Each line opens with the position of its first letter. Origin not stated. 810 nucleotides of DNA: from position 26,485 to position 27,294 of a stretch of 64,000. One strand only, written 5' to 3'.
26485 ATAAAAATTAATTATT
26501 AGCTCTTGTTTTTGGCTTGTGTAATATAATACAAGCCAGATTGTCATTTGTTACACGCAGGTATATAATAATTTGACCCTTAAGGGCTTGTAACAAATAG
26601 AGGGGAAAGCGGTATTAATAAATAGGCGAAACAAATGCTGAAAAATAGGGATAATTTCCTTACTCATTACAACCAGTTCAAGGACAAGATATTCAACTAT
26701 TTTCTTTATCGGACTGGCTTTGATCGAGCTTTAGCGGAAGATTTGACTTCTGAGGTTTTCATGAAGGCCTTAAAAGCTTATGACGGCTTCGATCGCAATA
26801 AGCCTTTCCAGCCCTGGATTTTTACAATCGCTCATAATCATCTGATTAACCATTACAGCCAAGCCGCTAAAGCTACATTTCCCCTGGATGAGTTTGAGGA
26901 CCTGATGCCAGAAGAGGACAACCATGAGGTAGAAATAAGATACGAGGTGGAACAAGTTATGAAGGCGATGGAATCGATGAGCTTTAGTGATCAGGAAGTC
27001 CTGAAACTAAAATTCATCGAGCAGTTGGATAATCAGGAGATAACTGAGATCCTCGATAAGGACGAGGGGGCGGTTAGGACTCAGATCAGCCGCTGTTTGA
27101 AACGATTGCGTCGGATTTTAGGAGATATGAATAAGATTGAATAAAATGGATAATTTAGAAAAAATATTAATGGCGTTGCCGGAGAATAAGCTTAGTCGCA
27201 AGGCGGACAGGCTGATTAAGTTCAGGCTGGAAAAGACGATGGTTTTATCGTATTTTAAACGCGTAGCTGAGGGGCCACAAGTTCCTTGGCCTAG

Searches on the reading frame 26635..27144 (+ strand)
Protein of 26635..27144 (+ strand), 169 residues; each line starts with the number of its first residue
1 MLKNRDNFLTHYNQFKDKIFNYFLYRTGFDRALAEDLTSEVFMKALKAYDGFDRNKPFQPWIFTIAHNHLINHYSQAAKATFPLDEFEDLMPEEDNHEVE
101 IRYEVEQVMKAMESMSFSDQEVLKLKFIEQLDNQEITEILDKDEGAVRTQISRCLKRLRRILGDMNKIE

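Call 6: search_protein_families(library=pfam, proteins=[window:26635-27144:+], max_evalue=0.01)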
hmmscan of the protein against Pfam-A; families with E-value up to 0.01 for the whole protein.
window:26635-27144:+ (169 aa): 3 families
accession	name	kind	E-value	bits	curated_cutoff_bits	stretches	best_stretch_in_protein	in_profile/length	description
PF04542.20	Sigma70_r2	-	1.4e-12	47.7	24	1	23-78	12-69/71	Sigma-70 region 2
PF08281.18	Sigma70_r4_2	-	4.7e-09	36.2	25.7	1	106-158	2-54/54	Sigma-70, region 4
PF04545.22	Sigma70_r4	-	2.2e-06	27.5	24.1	1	111-159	1-49/50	Sigma-70, region 4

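Call 9: find_homologous_proteins(query=window:26635-27144:+, max_evalue=0.00001)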
Query window:26635-27144:+ (169 aa): 200 proteins with E <= 0.00001 among 227 candidates; the best 120 are listed.
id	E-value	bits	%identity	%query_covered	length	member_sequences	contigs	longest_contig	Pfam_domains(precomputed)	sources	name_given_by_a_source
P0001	2.4e-107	374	100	100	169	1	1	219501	PF04545.23,PF04542.21,PF08281.19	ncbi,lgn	ncbi:MAG: RNA polymerase sigma factor [Bacillota bacterium]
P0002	3.1e-65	237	63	100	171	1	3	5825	PF04545.23,PF04542.21,PF08281.19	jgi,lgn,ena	-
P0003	4.0e-64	234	64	96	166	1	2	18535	PF04545.23,PF04542.21,PF08281.19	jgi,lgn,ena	-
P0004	1.4e-61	225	62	96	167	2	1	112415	PF04545.23,PF04542.21,PF08281.19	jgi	jgi:RNA polymerase sigma-70 factor (ECF subfamily)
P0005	1.6e-60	222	59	96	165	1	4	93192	PF04545.23,PF04542.21,PF08281.19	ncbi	-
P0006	1.2e-59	219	58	96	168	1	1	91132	PF04545.23,PF04542.21,PF08281.19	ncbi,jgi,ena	ncbi:MAG: RNA polymerase sigma factor [Patescibacteria group bacterium]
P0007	1.9e-59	218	61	98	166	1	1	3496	PF04545.23,PF04542.21,PF08281.19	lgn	-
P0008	4.8e-59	217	58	93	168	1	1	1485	PF04545.23,PF04542.21,PF08281.19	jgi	-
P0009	5.4e-59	217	58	96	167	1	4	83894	PF04545.23,PF04542.21,PF08281.19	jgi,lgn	-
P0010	1.4e-58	216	57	96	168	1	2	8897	PF04545.23,PF04542.21,PF08281.19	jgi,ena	jgi:RNA polymerase sigma-70 factor (ECF subfamily)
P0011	8.6e-57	210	57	97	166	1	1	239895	PF04545.23,PF04542.21,PF08281.19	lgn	-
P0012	1.2e-56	209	59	96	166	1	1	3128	PF04545.23,PF04542.21,PF08281.19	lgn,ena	-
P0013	1.2e-56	209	60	97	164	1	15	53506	PF04545.23,PF04542.21,PF08281.19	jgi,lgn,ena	-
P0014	8.1e-56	207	57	96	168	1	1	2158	PF04545.23,PF04542.21,PF08281.19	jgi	jgi:RNA polymerase sigma-70 factor (ECF subfamily)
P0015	1.3e-55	206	56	96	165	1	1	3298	PF04545.23,PF04542.21,PF08281.19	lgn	-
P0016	2.3e-55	205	59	97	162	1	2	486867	PF04545.23,PF04542.21,PF08281.19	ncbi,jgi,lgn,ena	-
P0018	6.7e-55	204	57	97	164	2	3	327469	PF04545.23,PF04542.21,PF08281.19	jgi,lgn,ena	-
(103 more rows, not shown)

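Call 10: find_related_loci(query=window:26635-27141:+, collection=genome_contigs, flank=4000)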
Query window:26635-27141:+ (169 aa) in genome_contigs; peptide patterns used: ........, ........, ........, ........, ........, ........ (x = any residue, [..] = any of these).
159 stretches matched a pattern; 66 encode a relative of the query (tblastn E <= 1e-3); 66 distinct loci.
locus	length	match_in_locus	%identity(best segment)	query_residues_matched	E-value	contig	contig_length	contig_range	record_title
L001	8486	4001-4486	55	1-164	6e-56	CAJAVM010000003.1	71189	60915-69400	uncultured bacterium isolate Loc080925-6m_bin-0519 genome assembly, contig: bin-0519:03/27, whole genome shotgun sequenc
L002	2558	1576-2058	56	1-163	6e-55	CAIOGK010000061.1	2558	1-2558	Candidatus Falkowbacteria bacterium isolate Loclat_bin-04004 genome assembly, contig: bin-04004:061/137, whole genome sh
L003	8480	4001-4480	49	1-162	2e-49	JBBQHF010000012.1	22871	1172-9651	MAG: Patescibacteria group bacterium isolate Co_metawrap_919 Cmw_919_k141_21331241_length_22871_cov_16.0000, whole genom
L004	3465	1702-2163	37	5-161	8e-30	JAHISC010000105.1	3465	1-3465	MAG: Patescibacteria group bacterium isolate MM_PC_MetaG.mb.155 MM_PC_MetaG.mb.155_k141_1709123, whole genome shotgun se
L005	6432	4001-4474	34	5-162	7e-25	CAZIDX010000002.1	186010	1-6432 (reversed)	MAG TPA_asm: uncultured Gammaproteobacteria bacterium isolate SRP167671_co2_164 genome assembly, contig: NODE_60_length_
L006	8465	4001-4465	37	4-161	3e-27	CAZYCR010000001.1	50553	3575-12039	MAG TPA_asm: uncultured Gammaproteobacteria bacterium isolate SRP319275_co4_255 genome assembly, contig: NODE_365_length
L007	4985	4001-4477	35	12-169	4e-19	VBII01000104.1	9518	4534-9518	MAG: Chloroflexi bacterium isolate CF_126 14_0903_13_30cm_scaffold_1724264, whole genome shotgun sequence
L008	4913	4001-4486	33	3-163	3e-20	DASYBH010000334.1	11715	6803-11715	MAG TPA_asm: Candidatus Dormiibacterota bacterium isolate SMAG_U4902 k141_1187607, whole genome shotgun sequence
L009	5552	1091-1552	34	7-159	3e-20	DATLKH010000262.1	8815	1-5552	MAG TPA_asm: Candidatus Dormiibacterota bacterium isolate SMAG_U13717 k141_12864, whole genome shotgun sequence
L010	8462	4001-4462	36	7-159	4e-20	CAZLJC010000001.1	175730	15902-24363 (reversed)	MAG TPA_asm: uncultured Actinomycetes bacterium isolate SRP272529_co2_4 genome assembly, contig: NODE_45_length_175730_c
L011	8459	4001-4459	34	12-163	5e-18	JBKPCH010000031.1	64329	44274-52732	MAG: Candidatus Dormiibacterota bacterium isolate GB_EKS_MAG_00057 GB_EKS_000000553673, whole genome shotgun sequence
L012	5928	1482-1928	36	12-159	5e-20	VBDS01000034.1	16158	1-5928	MAG: Chloroflexi bacterium isolate CF_6 14_1009_12_40cm_scaffold_5905, whole genome shotgun sequence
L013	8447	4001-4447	35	12-159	5e-18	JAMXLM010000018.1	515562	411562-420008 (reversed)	MAG: Candidatus Dormiibacterota bacterium isolate Bin.020_Pasture k127_3979393, whole genome shotgun sequence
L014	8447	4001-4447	35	12-159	2e-19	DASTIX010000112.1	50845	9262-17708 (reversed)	MAG TPA_asm: Candidatus Dormiibacterota bacterium isolate SMAG_U1209 k141_148111, whole genome shotgun sequence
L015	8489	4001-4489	33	8-169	1e-19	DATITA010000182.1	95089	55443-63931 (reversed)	MAG TPA_asm: Candidatus Dormiibacterota bacterium isolate SMAG_U15943 k141_772373, whole genome shotgun sequence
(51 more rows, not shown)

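Call 11: find_related_loci(query=window:26635-27141:+, collection=metagenome_contigs, flank=4000)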
Query window:26635-27141:+ (169 aa) in metagenome_contigs; peptide patterns used: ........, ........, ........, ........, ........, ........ (x = any residue, [..] = any of these).
313 stretches matched a pattern; 157 encode a relative of the query (tblastn E <= 1e-3); the best 80 are kept; 80 distinct loci.
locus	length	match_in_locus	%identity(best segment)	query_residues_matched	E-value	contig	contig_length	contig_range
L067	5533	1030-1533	63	1-169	1e-72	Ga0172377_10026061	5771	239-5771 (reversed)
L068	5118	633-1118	59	1-164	5e-61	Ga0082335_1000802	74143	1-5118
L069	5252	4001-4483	51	1-163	4e-51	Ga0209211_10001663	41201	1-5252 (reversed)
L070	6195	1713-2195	51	1-163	4e-51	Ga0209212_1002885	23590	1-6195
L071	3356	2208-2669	37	5-161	7e-30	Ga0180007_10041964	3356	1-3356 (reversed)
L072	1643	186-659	36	5-162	9e-28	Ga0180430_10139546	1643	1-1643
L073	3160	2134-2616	31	7-162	5e-22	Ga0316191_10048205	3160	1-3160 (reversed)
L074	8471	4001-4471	35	12-163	4e-22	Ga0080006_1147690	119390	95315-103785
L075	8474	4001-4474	30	5-162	6e-22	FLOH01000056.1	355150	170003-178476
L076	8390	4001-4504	33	3-169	3e-21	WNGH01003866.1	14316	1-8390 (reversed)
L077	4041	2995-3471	33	12-169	2e-20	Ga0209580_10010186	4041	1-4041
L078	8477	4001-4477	34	12-169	3e-20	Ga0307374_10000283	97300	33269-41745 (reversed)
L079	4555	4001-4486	32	3-163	7e-20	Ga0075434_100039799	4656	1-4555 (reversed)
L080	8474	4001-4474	34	3-159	3e-19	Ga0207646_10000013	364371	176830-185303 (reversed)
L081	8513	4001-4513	34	2-169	1e-19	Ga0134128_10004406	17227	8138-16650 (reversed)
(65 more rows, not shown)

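Call 20: find_encoding_contigs(protein=P0001, flank=10000, max_places=3)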
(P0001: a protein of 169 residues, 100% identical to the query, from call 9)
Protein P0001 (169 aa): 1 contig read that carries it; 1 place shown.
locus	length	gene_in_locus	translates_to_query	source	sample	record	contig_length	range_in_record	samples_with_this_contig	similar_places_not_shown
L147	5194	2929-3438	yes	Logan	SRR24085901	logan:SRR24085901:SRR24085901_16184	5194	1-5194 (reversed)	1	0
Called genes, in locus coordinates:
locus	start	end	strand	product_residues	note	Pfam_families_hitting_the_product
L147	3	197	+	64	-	?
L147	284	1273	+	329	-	PF00579:tRNA-synt_1b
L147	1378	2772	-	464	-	PF18370:RGI_lyase (faint), PF25523:Ig_RIMBP2 (faint), PF25788:Ig_Rha78A_N (faint), PF00041:fn3, PF16893:fn3_2 (faint), PF00041:fn3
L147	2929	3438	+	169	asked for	PF04542:Sigma70_r2, PF08281:Sigma70_r4_2, PF04545:Sigma70_r4 (weak)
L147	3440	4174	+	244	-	PF18915:DUF5667 (weak)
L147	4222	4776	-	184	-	-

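Call 21: find_encoding_contigs(protein=P0003, flank=5000, max_places=2)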
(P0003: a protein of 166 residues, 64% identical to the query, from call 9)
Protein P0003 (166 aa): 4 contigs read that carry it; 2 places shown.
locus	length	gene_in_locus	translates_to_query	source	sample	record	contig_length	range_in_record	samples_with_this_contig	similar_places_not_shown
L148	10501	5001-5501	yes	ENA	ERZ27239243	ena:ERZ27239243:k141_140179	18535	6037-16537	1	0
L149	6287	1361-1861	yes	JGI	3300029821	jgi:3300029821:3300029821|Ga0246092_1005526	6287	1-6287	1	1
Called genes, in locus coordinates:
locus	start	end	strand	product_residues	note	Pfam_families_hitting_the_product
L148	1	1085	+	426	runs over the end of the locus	-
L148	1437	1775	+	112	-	-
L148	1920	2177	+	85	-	-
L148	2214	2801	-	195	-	-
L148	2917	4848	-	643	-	PF18370:RGI_lyase (weak), PF25523:Ig_RIMBP2 (faint), PF25814:fn3_SORL1 (faint), PF25832:Fn3_SaeA_2nd (faint), PF25788:Ig_Rha78A_N (faint), PF25059:FN3_DSCAM-DSCAML_C (faint), PF00041:fn3, PF00041:fn3, +2 more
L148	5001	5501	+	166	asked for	PF04542:Sigma70_r2, PF08281:Sigma70_r4_2, PF04545:Sigma70_r4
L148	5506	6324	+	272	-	PF18915:DUF5667 (weak)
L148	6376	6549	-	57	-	-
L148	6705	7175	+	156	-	-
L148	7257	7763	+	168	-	-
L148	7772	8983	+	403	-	PF19425:Csd3_N2 (weak), PF01551:Peptidase_M23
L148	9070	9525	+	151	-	-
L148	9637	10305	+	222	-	PF05552:MS_channel_1st_1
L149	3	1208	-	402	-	?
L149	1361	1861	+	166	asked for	PF04542:Sigma70_r2, PF08281:Sigma70_r4_2, PF04545:Sigma70_r4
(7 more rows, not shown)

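Call 22: find_encoding_contigs(protein=P0004, flank=5000, max_places=2)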
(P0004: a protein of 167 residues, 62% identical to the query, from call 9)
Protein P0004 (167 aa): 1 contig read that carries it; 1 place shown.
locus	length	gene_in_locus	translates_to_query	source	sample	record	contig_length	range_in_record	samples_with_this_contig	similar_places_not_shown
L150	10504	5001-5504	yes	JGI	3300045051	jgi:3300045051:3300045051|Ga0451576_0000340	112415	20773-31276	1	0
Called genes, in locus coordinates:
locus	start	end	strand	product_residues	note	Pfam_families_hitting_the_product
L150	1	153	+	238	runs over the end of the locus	PF04264:YceI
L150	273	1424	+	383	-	-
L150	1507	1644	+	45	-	-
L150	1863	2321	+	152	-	-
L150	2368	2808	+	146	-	-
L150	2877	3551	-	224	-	-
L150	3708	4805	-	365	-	PF18370:RGI_lyase (faint), PF19077:Big_13 (faint), PF12245:Big_3_2 (faint), PF25788:Ig_Rha78A_N (faint), PF00041:fn3 (weak)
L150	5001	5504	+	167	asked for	PF04542:Sigma70_r2, PF08281:Sigma70_r4_2, PF04545:Sigma70_r4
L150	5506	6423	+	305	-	PF18915:DUF5667 (weak)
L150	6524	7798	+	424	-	PF02844:GARS_N, PF01071:GARS_A, PF02222:ATP-grasp (weak), PF02843:GARS_C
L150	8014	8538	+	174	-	-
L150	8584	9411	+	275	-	PF07650:KH_2 (faint)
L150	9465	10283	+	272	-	-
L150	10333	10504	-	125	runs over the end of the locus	-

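Call 23: find_encoding_contigs(protein=P0005, flank=5000, max_places=2)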
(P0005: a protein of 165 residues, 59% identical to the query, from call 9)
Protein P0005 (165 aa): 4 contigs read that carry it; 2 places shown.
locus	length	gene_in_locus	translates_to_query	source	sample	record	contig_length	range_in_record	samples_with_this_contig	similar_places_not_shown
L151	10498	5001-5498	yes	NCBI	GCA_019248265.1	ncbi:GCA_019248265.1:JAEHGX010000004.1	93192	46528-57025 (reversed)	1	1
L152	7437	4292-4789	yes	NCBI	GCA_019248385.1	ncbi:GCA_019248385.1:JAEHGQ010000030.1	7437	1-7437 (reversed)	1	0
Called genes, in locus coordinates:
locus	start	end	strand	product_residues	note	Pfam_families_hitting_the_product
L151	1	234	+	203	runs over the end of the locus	-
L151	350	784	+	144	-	PF11969:DcpS_C, PF01230:HIT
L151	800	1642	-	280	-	PF13529:Peptidase_C39_2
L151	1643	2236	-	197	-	-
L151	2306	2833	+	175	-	-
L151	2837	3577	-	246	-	-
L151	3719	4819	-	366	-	PF18370:RGI_lyase (faint), PF00041:fn3 (weak)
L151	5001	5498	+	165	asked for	PF04542:Sigma70_r2, PF08281:Sigma70_r4_2, PF04545:Sigma70_r4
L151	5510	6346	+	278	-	PF18915:DUF5667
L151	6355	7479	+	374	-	PF00175:NAD_binding_1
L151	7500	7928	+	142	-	-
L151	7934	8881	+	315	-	PF02424:ApbE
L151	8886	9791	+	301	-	PF18884:TSP3_bac (faint), PF01794:Ferric_reduct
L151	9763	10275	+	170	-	PF00293:NUDIX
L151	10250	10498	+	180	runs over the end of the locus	PF00293:NUDIX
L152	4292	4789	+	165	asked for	PF04542:Sigma70_r2, PF08281:Sigma70_r4_2, PF04545:Sigma70_r4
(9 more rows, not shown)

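Call 24: find_encoding_contigs(protein=P0006, flank=5000, max_places=2)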
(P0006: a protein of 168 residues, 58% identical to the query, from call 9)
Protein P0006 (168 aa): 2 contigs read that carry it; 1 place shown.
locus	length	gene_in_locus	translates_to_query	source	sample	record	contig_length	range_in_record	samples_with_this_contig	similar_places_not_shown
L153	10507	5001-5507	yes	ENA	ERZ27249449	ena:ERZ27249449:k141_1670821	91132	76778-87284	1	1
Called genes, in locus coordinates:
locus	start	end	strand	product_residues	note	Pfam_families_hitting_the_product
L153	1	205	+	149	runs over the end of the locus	-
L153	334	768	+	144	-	PF11969:DcpS_C, PF01230:HIT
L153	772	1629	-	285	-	PF13529:Peptidase_C39_2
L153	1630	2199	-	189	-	-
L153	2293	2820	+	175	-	-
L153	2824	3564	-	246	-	-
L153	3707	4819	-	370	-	PF18370:RGI_lyase (faint), PF00041:fn3 (weak)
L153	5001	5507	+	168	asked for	PF04542:Sigma70_r2, PF08281:Sigma70_r4_2, PF04545:Sigma70_r4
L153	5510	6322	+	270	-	PF18915:DUF5667 (weak)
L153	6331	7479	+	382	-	PF00175:NAD_binding_1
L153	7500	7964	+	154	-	-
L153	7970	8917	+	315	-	PF02424:ApbE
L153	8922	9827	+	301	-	PF18884:TSP3_bac (faint), PF01794:Ferric_reduct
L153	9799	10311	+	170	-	PF00293:NUDIX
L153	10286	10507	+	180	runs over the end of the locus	PF00293:NUDIX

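Call 25: find_encoding_contigs(protein=P0009, flank=5000, max_places=1)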
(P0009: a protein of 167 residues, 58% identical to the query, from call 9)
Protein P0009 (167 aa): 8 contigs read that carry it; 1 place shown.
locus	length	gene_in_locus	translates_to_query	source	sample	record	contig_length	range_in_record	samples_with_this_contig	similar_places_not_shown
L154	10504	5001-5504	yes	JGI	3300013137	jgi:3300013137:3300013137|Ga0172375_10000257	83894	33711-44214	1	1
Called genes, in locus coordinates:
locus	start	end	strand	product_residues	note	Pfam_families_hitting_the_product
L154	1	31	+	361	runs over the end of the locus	PF00391:PEP-utilizers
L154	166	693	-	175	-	PF00731:AIRC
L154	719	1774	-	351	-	PF01259:SAICAR_synt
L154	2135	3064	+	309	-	PF01368:DHH, PF02833:DHHA2 (weak)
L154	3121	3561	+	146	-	-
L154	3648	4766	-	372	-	PF25523:Ig_RIMBP2 (faint), PF18370:RGI_lyase (faint), PF00041:fn3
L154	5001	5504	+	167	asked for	PF04542:Sigma70_r2, PF08281:Sigma70_r4_2, PF04545:Sigma70_r4 (weak)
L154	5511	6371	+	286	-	PF18915:DUF5667 (faint)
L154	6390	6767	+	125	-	-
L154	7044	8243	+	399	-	PF00291:PALP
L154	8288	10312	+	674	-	-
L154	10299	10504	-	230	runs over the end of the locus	PF00535:Glycos_transf_2, PF10111:Glyco_tranf_2_2 (weak), PF13641:Glyco_tranf_2_3 (weak)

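Call 26: find_encoding_contigs(protein=P0011, flank=5000, max_places=1)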
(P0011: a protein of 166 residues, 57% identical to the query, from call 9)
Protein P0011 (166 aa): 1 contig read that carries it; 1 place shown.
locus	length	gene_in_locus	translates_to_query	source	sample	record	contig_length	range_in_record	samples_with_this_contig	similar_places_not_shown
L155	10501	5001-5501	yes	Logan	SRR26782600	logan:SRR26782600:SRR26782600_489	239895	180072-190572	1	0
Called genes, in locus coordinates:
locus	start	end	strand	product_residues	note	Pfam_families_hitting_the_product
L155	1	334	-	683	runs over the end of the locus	PF00041:fn3 (weak), PF18370:RGI_lyase (faint), PF19077:Big_13 (faint), PF25523:Ig_RIMBP2 (faint), PF02276:CytoC_RC (faint), PF23376:Fn3_VIN3 (faint), PF25788:Ig_Rha78A_N (faint), PF00041:fn3, +1 more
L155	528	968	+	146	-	-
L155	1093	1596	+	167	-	-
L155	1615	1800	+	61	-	-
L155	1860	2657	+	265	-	-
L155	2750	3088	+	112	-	-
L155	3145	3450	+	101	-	PF01329:Pterin_4a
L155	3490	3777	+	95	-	-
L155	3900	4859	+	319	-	-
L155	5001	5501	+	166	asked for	PF04542:Sigma70_r2, PF08281:Sigma70_r4_2, PF04545:Sigma70_r4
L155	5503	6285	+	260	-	PF18915:DUF5667 (weak)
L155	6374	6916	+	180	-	-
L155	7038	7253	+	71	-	PF06348:DUF1059 (weak)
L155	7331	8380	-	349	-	PF13529:Peptidase_C39_2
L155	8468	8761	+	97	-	PF06961:DUF1294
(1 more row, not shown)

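Call 27: find_encoding_contigs(protein=P0016, flank=5000, max_places=1)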
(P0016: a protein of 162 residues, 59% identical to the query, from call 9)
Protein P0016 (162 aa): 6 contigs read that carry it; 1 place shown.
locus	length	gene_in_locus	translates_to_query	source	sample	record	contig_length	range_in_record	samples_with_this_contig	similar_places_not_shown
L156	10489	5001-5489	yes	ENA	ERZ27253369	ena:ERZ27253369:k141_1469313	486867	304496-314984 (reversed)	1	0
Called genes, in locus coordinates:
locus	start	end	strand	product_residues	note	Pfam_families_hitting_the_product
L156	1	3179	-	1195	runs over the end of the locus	PF14417:MEDS, PF08448:PAS_4, PF13426:PAS_9 (weak), PF08447:PAS_3, PF08448:PAS_4, PF00512:HisKA, PF02518:HATPase_c, PF00072:Response_reg, +2 more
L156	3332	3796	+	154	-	-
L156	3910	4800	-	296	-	PF00173:Cyt-b5, PF00041:fn3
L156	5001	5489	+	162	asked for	PF04542:Sigma70_r2, PF08281:Sigma70_r4_2, PF04545:Sigma70_r4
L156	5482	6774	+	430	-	PF18915:DUF5667 (weak)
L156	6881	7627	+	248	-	PF02463:SMC_N (faint), PF00005:ABC_tran, PF13304:AAA_21 (faint)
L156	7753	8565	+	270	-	PF01061:ABC2_membrane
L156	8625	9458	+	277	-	-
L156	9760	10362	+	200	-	PF02163:Peptidase_M50 (weak)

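Call 28: find_encoding_contigs(protein=P0018, flank=5000, max_places=1)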
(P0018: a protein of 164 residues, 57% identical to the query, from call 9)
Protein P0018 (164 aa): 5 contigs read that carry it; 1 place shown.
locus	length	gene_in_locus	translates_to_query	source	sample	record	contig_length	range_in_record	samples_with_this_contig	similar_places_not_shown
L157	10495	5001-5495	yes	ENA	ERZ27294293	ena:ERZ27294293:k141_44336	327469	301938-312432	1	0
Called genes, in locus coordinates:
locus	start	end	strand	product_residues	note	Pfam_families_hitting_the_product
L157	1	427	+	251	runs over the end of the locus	PF00535:Glycos_transf_2, PF13641:Glyco_tranf_2_3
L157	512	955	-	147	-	-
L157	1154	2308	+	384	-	PF00266:Aminotran_5, PF01053:Cys_Met_Meta_PP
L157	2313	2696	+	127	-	PF01592:NifU_N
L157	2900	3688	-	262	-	-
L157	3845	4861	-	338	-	PF00041:fn3 (weak), PF18370:RGI_lyase (faint), PF00041:fn3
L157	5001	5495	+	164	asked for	PF04542:Sigma70_r2, PF08281:Sigma70_r4_2, PF04545:Sigma70_r4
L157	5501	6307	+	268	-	PF18915:DUF5667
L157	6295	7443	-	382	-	PF09335:VTT_dom, PF01551:Peptidase_M23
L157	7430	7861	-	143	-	-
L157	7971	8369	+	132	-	PF03073:TspO_MBR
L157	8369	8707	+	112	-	PF03013:Pyr_excise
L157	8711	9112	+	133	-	-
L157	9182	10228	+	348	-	PF00478:IMPDH, PF03060:NMO (faint), PF01070:FMN_dh (weak)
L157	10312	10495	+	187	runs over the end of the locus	PF02525:Flavodoxin_2, PF03358:FMN_red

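Call 36: search_protein_families(library=ncbifam, proteins=[window:26635-27144:+], max_evalue=0.01)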
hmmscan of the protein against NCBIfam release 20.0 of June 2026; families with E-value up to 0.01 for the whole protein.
window:26635-27144:+ (169 aa): 81 families (the best 25 are shown)
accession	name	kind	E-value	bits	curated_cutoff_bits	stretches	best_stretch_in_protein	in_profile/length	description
TIGR02952.1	Sig70_famx2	equivalog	9.3e-33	113.5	206.45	1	4-162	9-170/170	ECF subfamily RNA polymerase sigma factor, BldN family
TIGR02937.1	sigma70-ECF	superfamily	6.3e-24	84.5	42.9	1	12-161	7-164/165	sigma-70 family RNA polymerase sigma factor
NF058625.1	sigma_PG0214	equivalog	4.1e-23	81.9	130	1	5-166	3-165/170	GFO_1088 family ECF-type sigma factor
TIGR02950.1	SigM_subfam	subfamily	1.4e-22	80.2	147.95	1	12-161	6-157/159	RNA polymerase sigma factor, SigM family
NF007220.0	PRK09639.1-5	equivalog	2.6e-20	72.9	260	1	7-166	4-168/181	RNA polymerase sigma factor SigX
TIGR02985.1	Sig70_bacteroi1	subfamily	9.3e-20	71.5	126.4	1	7-161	2-161/162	RNA polymerase sigma-70 factor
NF009166.1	PRK12513.1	equivalog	4.1e-18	65.8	206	1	7-166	23-190/193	RNA polymerase sigma factor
TIGR02989.1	Sig-70_gvs1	subfamily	1.3e-17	64.1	124.55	1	8-160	3-156/158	RNA polymerase sigma-70 factor, Rhodopirellula/Verrucomicrobium family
TIGR02983.1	SigE-fam_strep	subfamily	9.4e-17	61.4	141.55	1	25-163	25-159/162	SigE family RNA polymerase sigma factor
NF007222.0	PRK09640.1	equivalog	3.3e-16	59.4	194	1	15-165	35-185/188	RNA polymerase sigma factor SigX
NF007223.0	PRK09641.1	equivalog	5.6e-16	58.9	209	1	5-164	17-186/187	RNA polymerase sigma factor SigW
NF009191.0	PRK12539.1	subfamily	1.5e-15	57.2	171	1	18-166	36-183/185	sigma-70 family RNA polymerase sigma factor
NF007216.0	PRK09638.1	equivalog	1.6e-15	57.3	194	1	18-164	29-176/180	RNA polymerase sigma factor SigY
NF006930.0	PRK09415.1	subfamily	2.9e-15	56.5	198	1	24-162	33-175/179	RNA polymerase factor sigma C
NF007226.0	PRK09644.1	equivalog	3.6e-15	56.4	199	1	15-162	10-157/166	RNA polymerase sigma factor SigM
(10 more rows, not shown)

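Call 37: search_solved_structures(query=window:26635-27141:+, max_evalue=0.001)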
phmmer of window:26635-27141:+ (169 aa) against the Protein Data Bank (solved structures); distinct sequences matched with E-value up to 0.001: 17.
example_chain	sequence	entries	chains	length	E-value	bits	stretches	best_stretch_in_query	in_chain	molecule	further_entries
6dxo_A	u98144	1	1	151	1.8e-16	64.1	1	8-77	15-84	RNA polymerase ECF-subfamily sigma factor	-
5wuq_A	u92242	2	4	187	2.7e-11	47.2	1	5-164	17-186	ECF RNA polymerase sigma factor SigW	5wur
6jcy_F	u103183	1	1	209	4.2e-08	36.8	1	29-165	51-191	ECF RNA polymerase sigma factor SigH,ECF RNA polymerase sigma factor SigE,ECF RNA polymera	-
5zx2_F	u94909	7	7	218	1.9e-06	31.5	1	29-165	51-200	ECF RNA polymerase sigma factor SigH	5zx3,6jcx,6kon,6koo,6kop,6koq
6dv9_F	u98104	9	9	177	5.5e-06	30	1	12-165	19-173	ECF RNA polymerase sigma factor SigL | RNA polymerase sigma factor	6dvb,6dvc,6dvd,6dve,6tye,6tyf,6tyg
4cxf_A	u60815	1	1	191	8.6e-06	29.3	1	31-162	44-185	RNA POLYMERASE SIGMA FACTOR CNRH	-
6jbq_F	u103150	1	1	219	9.3e-06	29.2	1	35-156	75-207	ECF RNA polymerase sigma-E factor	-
1or7_A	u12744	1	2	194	1e-05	29.1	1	35-156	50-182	RNA polymerase sigma-E factor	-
6in7_B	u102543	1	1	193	1e-05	29.1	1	16-161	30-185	RNA polymerase sigma-H factor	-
8z6g_B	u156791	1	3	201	1.2e-05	28.9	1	17-161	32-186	RNA polymerase sigma factor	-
9isn_F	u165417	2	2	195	2e-05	28.2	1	28-161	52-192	ECF sigma factor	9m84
5uxx_A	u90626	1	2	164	2.7e-05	27.7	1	32-162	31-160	RNA polymerase sigma factor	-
9m9d_F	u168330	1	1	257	6.2e-05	26.6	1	14-162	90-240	ECF RNA polymerase sigma factor SigE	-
9m9e_F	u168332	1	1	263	6.6e-05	26.5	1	14-162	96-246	ECF RNA polymerase sigma factor SigE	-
9m98_F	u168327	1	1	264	6.6e-05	26.5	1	14-162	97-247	ECF RNA polymerase sigma factor SigE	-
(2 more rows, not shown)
